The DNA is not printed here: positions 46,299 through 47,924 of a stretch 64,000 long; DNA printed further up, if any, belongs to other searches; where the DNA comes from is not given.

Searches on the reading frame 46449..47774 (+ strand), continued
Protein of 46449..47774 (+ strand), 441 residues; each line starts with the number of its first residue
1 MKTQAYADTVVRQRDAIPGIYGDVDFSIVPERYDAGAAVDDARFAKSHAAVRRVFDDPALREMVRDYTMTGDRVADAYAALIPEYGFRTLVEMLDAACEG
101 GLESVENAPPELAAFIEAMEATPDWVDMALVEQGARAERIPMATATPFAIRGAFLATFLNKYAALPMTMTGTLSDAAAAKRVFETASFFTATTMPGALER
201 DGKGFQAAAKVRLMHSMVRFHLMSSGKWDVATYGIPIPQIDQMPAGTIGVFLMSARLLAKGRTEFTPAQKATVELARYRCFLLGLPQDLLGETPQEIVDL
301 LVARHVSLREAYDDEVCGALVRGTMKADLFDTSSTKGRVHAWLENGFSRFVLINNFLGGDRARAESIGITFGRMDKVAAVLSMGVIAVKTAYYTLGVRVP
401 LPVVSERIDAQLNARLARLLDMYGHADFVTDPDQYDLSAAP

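Call 38: fold_search(model_id=the predicted structure, library=pdb)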
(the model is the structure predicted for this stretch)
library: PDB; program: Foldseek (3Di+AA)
matches with E <= 10: 251; with E <= 0.001: 3
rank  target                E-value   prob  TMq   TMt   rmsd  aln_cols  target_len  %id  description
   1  5o1l_A                4.4e-05  1.00  0.51  0.58   7.8       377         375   18  Structure of Latex Clearing Protein LCP in the open state with bound imidazole (released 2017-08-02)
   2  5o1l_B                1.0e-04  1.00  0.50  0.57   8.1       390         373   17  Structure of Latex Clearing Protein LCP in the open state with bound imidazole (released 2017-08-02)
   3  5o1m_A                1.5e-04  1.00  0.47  0.54   8.5       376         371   18  Structure of Latex Clearing Protein LCP in the closed state (released 2017-08-02)
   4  8ont_A                9.6e-02  0.15  0.13  0.13  23.5       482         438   14  Structure of Setaria italica NRAT in complex with a nanobody (released 2023-04-12)
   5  6sgx_C                1.4e-01  0.14  0.12  0.13  25.1       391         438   15  Structure of protomer 1 of the ESX-3 core complex (released 2019-10-09)
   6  3gi8_C                2.5e-01  0.11  0.13  0.13  25.9       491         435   11  Crystal Structure of ApcT K158A Transporter Bound to 7F11 Monoclonal Fab Fragment (released 2009-08-18)
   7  4f35_C                4.2e-01  0.10  0.13  0.13  24.8       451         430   13  Crystal Structure of a bacterial dicarboxylate/sodium symporter (released 2012-10-24)
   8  8b70_A                4.2e-01  0.08  0.11  0.10  24.1       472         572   10  KimA from B. subtilis with nucleotide second-messenger c-di-AMP bound (released 2023-01-18)
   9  5m8j                  4.5e-01  0.07  0.12  0.11  23.9       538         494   13  Crystal structure of Eremococcus coleocola manganese transporter mutant H236A (released 2017-01-11)
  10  5m8a                  4.7e-01  0.07  0.11  0.11  25.3       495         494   10  Crystal structure of Eremococcus coleocola manganese transporter mutant E129A (released 2017-01-11)
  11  5m87                  4.9e-01  0.06  0.11  0.10  24.6       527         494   12  Crystal structure of Eremococcus coleocola manganese transporter (released 2017-01-11)
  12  3gia                  5.1e-01  0.08  0.13  0.13  23.0       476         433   13  Crystal Structure of ApcT Transporter (released 2009-08-18)
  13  6umm_B                5.5e-01  0.10  0.13  0.13  25.2       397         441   15  A complete structure of the ESX-3 translocon complex (released 2019-10-23)
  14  5m8k                  5.8e-01  0.06  0.12  0.11  23.8       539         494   12  Crystal structure of Eremococcus coleocola manganese transporter mutant E129Q (released 2017-01-11)
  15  9a69_B                6.5e-01  0.04  0.08  0.06  73.1       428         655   13  Integrative model of MCPB-MCPC by crosslinking MS and deep learning (released 2024-09-18)
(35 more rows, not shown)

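Call 44: find_encoding_contigs(protein=P0036, flank=10000, max_places=2)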
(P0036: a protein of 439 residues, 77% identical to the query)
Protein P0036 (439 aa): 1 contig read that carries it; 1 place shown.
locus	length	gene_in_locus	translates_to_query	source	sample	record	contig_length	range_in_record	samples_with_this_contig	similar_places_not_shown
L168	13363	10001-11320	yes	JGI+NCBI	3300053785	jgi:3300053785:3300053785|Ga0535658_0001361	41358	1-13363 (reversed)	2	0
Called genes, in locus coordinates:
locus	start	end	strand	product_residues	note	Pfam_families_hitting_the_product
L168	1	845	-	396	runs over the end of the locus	PF00144:Beta-lactamase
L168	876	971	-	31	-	-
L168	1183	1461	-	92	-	PF14357:DUF4404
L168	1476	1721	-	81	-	-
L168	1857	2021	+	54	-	-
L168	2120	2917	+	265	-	PF18761:Heliorhodopsin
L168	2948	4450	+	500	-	PF01073:3Beta_HSD (weak), PF01370:Epimerase, PF05368:NmrA, PF13460:NAD_binding_10, PF11066:DUF2867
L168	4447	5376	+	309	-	PF09995:MPAB_Lcp_cat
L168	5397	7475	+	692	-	-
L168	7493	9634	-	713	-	-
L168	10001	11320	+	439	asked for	PF09995:MPAB_Lcp_cat (weak)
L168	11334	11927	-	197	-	-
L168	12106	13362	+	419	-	PF20568:DUF6777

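Call 45: find_encoding_contigs(protein=P0044, flank=10000, max_places=3)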
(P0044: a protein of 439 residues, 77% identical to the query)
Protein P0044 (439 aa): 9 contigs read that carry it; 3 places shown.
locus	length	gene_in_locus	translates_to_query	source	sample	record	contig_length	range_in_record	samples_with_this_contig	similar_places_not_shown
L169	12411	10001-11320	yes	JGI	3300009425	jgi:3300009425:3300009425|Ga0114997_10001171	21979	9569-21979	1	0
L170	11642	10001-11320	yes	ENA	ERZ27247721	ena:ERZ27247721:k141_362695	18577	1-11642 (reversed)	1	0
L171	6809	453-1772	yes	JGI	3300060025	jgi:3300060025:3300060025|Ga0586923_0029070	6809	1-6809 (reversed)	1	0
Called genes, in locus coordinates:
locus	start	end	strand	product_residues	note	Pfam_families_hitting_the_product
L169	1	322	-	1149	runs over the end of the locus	PF00580:UvrD-helicase, PF13245:AAA_19, PF13361:UvrD_C, PF13538:UvrD_C_2 (faint), PF12705:PDDEXK_1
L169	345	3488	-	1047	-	PF12705:PDDEXK_1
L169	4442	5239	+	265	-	PF18761:Heliorhodopsin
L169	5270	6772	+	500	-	PF01073:3Beta_HSD (weak), PF01370:Epimerase, PF05368:NmrA, PF13460:NAD_binding_10, PF11066:DUF2867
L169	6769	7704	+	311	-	PF09995:MPAB_Lcp_cat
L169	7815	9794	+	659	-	-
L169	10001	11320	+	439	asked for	PF09995:MPAB_Lcp_cat (weak)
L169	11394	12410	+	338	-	PF01209:Ubie_methyltran, PF02353:CMAS, PF13489:Methyltransf_23, PF13847:Methyltransf_31, PF08241:Methyltransf_11, PF08242:Methyltransf_12, PF13649:Methyltransf_25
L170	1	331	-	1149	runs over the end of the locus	PF00580:UvrD-helicase, PF13245:AAA_19, PF13361:UvrD_C, PF13538:UvrD_C_2 (faint), PF12705:PDDEXK_1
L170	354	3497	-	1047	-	PF12705:PDDEXK_1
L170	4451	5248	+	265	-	PF18761:Heliorhodopsin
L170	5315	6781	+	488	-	PF01073:3Beta_HSD (weak), PF01370:Epimerase (weak), PF05368:NmrA, PF13460:NAD_binding_10, PF11066:DUF2867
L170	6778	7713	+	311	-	PF09995:MPAB_Lcp_cat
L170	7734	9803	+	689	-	-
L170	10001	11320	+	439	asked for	PF09995:MPAB_Lcp_cat (weak)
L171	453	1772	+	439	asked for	PF09995:MPAB_Lcp_cat (weak)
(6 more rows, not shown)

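Call 62: search_protein_families(library=pfam, proteins=[L127:6037-8079:+, L141:11313-13304:-, L140:12150-12674:+, L130:3419-3859:+, L141:5544-7322:-, L141:9229-9981:-, L129:4696-6861:+], max_evalue=0.001)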
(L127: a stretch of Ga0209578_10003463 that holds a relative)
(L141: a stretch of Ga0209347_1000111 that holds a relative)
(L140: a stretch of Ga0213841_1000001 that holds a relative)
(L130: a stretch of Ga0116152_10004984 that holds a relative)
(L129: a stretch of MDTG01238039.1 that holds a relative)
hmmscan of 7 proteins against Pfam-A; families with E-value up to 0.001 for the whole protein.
L127:6037-8079:+ (681 aa): 7 families
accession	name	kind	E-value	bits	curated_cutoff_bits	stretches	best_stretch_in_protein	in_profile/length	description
PF08459.17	UvrC_RNaseH_dom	-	1.8e-52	177.9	22.3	1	449-612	2-159/159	UvrC RNAse H endonuclease domain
PF22920.2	UvrC_RNaseH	-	1e-38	132.3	24.3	1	319-433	1-116/116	UvrC Ribonuclease H-like domain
PF14520.12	HHH_5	-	4.5e-10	40.3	27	1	628-674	4-51/57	Helix-hairpin-helix domain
PF02151.25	UVR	-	3.5e-09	36.6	21.5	1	273-303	3-33/36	UvrB/uvrC motif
PF01541.30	GIY-YIG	-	1.3e-07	32.2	22.6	1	85-158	2-76/78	GIY-YIG catalytic domain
PF00633.29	HHH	-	6e-05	23.1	24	0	649-674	2-27/30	Helix-hairpin-helix motif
PF12826.13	HHH_2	-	0.00017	22.1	27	1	631-679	8-56/64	Helix-hairpin-helix motif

L141:11313-13304:- (664 aa): 3 families
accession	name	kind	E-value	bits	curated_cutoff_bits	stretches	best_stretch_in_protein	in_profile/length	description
PF01546.33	Peptidase_M20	-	4.3e-27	95.8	24.6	1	290-656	1-203/206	Peptidase family M20/M25/M40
PF07687.19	M20_dimer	-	3.1e-11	43.6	21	1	411-551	2-98/107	Peptidase dimerisation domain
PF04389.22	Peptidase_M28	-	2.8e-06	27.6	21.3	1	277-374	4-77/193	Peptidase family M28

L140:12150-12674:+ (175 aa): 0 families

L130:3419-3859:+ (147 aa): 0 families

L141:5544-7322:- (593 aa): 2 families
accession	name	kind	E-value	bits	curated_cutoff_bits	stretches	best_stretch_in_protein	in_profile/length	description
PF00155.27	Aminotran_1_2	-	3.7e-80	270.3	19.7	1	225-585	2-361/361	Aminotransferase class I and II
PF01041.23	DegT_DnrJ_EryC1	-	2.2e-07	30.9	19.8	1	303-362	59-117/360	DegT/DnrJ/EryC1/StrS aminotransferase family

L141:9229-9981:- (251 aa): 1 family
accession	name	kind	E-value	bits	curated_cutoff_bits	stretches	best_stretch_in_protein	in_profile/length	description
PF00440.29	TetR_N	-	1.3e-14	54.1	24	1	67-112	2-47/47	Bacterial regulatory proteins, tetR family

L129:4696-6861:+ (722 aa): 2 families
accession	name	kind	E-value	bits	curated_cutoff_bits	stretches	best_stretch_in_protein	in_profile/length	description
PF13347.12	MFS_2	-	1.5e-60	205.4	27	1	285-703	3-427/427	MFS/sugar transport protein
PF07690.21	MFS_1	-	1.6e-14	54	33.4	2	299-649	16-346/347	Major Facilitator Superfamily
